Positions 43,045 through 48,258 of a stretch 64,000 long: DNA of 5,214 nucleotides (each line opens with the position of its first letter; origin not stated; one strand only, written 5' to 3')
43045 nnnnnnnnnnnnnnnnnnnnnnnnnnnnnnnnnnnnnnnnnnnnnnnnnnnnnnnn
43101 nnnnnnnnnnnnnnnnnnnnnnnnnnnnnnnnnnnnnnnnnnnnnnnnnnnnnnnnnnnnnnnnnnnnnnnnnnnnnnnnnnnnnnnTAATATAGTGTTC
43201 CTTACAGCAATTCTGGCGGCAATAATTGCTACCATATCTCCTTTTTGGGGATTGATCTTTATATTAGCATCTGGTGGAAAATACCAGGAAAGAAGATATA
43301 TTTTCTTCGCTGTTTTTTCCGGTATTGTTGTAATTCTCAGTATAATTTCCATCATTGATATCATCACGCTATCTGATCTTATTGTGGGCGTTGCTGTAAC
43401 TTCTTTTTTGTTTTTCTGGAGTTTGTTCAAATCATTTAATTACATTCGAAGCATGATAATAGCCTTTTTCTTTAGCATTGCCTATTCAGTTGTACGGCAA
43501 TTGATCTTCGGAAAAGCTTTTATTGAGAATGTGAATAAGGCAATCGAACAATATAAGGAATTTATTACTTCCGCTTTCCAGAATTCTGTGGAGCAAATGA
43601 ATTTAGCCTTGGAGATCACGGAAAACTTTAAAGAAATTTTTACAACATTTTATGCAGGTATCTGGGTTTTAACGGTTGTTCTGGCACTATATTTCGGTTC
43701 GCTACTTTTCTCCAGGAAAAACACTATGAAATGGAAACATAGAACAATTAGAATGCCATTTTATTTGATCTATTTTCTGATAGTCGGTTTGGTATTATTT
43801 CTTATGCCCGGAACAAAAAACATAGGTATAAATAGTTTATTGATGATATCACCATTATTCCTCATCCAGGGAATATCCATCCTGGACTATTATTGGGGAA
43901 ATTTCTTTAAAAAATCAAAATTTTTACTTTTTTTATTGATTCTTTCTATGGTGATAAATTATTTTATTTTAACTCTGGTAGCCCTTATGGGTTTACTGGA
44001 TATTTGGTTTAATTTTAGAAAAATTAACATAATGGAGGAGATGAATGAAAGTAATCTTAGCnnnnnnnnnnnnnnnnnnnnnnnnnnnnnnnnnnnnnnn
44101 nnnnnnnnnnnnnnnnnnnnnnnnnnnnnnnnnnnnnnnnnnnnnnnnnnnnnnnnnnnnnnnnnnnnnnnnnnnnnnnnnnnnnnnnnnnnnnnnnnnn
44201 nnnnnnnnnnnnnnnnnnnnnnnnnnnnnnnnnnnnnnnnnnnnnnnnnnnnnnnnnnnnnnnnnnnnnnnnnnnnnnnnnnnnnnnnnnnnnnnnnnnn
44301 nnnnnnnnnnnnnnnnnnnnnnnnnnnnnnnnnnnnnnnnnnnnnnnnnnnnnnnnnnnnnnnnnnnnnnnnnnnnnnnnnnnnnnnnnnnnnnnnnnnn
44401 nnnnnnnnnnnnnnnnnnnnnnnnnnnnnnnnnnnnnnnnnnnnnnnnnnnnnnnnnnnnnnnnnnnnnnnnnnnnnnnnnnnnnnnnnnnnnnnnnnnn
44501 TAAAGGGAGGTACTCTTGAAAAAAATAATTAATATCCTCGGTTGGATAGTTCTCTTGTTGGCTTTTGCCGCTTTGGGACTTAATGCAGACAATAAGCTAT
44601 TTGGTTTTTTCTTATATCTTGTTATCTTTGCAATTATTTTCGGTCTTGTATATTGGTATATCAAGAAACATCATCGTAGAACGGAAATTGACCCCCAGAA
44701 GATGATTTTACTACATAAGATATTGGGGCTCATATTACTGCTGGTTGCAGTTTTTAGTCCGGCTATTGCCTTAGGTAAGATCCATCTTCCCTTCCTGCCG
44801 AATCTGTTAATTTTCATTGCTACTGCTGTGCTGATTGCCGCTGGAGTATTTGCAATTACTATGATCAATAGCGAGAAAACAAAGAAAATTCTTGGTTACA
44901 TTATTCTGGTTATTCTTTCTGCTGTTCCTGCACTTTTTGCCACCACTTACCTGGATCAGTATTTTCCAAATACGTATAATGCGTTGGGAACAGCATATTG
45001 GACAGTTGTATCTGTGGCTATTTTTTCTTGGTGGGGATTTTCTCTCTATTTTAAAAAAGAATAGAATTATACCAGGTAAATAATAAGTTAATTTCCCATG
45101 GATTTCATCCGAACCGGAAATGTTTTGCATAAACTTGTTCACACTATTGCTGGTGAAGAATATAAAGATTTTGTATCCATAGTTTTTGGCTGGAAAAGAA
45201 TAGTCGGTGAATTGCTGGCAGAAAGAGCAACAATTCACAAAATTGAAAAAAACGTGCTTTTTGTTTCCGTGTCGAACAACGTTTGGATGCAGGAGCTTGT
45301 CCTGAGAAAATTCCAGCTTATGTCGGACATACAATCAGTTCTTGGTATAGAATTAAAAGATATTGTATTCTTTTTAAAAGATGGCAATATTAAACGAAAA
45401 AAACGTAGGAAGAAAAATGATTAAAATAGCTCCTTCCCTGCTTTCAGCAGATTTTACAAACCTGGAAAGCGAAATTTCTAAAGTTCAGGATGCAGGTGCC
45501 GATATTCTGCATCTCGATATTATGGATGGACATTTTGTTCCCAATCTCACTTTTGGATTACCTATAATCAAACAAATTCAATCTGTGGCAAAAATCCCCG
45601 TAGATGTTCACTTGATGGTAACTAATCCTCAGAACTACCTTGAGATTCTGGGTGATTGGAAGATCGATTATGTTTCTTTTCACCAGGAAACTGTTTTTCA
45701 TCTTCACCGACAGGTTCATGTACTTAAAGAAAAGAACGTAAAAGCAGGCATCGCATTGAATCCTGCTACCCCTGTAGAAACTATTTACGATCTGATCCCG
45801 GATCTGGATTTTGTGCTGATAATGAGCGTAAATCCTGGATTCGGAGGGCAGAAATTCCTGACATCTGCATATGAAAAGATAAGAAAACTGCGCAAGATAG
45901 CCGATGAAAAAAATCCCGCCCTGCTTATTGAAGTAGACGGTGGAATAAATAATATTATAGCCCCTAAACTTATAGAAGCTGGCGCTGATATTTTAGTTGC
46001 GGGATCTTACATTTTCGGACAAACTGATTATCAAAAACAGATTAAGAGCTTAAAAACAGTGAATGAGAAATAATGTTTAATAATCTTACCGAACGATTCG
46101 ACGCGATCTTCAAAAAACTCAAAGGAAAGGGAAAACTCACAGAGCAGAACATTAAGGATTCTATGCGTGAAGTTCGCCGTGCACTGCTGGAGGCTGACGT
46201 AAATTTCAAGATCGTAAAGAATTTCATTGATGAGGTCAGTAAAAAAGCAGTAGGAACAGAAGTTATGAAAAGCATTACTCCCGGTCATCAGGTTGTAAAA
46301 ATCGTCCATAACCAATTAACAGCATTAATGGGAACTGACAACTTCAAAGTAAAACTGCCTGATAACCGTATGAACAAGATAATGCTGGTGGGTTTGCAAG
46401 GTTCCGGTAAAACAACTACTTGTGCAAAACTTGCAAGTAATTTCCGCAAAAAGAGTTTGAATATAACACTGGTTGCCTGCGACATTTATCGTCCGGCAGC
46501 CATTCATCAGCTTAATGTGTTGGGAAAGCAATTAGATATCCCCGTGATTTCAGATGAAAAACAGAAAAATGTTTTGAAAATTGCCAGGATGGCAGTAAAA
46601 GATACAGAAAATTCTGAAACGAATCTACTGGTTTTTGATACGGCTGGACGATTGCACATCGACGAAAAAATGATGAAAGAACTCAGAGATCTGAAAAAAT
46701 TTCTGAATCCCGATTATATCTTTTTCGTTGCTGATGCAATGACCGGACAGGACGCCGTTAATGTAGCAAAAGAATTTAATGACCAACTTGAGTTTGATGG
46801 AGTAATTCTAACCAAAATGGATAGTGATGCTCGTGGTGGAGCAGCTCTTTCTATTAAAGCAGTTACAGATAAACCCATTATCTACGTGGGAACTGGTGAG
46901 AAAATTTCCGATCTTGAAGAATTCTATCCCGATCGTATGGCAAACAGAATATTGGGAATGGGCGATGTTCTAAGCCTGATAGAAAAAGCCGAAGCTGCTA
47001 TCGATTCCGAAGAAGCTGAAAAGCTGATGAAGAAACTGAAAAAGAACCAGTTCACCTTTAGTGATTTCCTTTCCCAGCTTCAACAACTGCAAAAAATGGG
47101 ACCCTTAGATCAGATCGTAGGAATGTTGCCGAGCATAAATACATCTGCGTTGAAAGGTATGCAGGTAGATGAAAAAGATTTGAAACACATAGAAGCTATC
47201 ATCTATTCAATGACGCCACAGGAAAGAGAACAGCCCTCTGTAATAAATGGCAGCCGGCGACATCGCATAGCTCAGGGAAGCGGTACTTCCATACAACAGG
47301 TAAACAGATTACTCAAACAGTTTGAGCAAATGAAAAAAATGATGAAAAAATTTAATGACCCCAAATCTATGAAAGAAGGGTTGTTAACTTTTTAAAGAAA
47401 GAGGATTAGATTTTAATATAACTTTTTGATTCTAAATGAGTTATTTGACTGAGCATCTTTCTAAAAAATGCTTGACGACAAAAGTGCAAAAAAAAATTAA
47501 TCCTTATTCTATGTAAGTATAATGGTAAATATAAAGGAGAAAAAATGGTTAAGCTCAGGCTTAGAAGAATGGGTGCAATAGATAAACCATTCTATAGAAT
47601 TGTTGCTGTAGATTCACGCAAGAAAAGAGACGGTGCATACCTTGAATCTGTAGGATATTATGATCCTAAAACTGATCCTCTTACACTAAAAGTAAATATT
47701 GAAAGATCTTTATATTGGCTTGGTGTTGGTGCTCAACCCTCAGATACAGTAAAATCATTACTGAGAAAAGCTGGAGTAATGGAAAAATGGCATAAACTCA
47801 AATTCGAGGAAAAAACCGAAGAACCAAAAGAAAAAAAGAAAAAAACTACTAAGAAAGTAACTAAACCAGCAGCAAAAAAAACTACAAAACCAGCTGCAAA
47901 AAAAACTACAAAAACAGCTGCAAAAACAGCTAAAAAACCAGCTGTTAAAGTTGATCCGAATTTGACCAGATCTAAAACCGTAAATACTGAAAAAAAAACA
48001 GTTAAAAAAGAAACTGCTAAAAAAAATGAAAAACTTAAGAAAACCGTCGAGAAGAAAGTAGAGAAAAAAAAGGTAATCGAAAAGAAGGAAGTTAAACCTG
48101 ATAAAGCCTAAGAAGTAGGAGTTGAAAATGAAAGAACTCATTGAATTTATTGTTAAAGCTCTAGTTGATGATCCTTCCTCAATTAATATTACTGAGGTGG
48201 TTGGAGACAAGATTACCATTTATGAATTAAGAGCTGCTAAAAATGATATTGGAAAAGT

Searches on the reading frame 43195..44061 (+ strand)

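Call 37: search_protein_families(library=pfam, proteins=[window:43195-44061:+], max_evalue=0.0001)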
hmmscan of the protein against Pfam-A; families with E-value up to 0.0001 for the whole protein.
window:43195-44061:+ (289 aa): 1 family
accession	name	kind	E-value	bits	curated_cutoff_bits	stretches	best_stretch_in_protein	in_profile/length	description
PF09991.14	DUF2232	-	1.4e-13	51.1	27.8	1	3-270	2-290/290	Predicted membrane protein (DUF2232)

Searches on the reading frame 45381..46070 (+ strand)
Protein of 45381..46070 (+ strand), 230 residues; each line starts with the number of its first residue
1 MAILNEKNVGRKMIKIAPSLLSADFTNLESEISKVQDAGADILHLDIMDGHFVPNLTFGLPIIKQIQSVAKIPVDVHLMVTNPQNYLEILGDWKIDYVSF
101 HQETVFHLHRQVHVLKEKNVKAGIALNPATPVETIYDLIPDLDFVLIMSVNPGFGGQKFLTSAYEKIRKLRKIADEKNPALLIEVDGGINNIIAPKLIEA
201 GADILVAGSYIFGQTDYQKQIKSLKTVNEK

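Call 37: search_protein_families(library=pfam, proteins=[window:45381-46070:+], max_evalue=0.0001)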
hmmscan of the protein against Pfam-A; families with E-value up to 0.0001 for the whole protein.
window:45381-46070:+ (230 aa): 1 family
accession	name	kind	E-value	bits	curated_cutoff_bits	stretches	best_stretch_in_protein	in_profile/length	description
PF00834.25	Ribul_P_3_epim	-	3.2e-75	252.3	21.1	1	15-212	1-198/198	Ribulose-phosphate 3 epimerase family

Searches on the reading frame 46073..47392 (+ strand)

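Call 37: search_protein_families(library=pfam, proteins=[window:46073-47392:+], max_evalue=0.0001)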
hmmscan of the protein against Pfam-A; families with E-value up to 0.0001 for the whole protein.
window:46073-47392:+ (440 aa): 6 families
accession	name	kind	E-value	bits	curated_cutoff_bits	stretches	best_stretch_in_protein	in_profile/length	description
PF00448.28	SRP54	-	5.7e-74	248.4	22.7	1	101-295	2-196/196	SRP54-type protein, GTPase domain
PF02978.25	SRP_SPB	-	3.9e-37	127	27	1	326-424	1-91/91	Signal peptide binding domain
PF02881.24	SRP54_N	-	2e-22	79.6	22.4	1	5-82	1-75/75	SRP54-type protein, helical bundle domain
PF13401.12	AAA_22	-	1.3e-07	32.5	27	1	103-210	8-110/130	AAA domain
PF01656.29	CbiA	-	3e-06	27.6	25.4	1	110-254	9-88/125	CobQ/CobB/MinD/ParA nucleotide binding domain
PF13207.12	AAA_17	-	4e-05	24.4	27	0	106-220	1-109/136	AAA domain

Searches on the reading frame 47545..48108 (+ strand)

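Call 37: search_protein_families(library=pfam, proteins=[window:47545-48108:+], max_evalue=0.0001)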
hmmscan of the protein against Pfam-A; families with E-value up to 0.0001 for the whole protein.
window:47545-48108:+ (188 aa): 1 family
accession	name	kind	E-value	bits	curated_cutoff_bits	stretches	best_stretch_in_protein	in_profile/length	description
PF00886.24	Ribosomal_S16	-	1e-23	83.5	27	1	8-66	1-62/62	Ribosomal protein S16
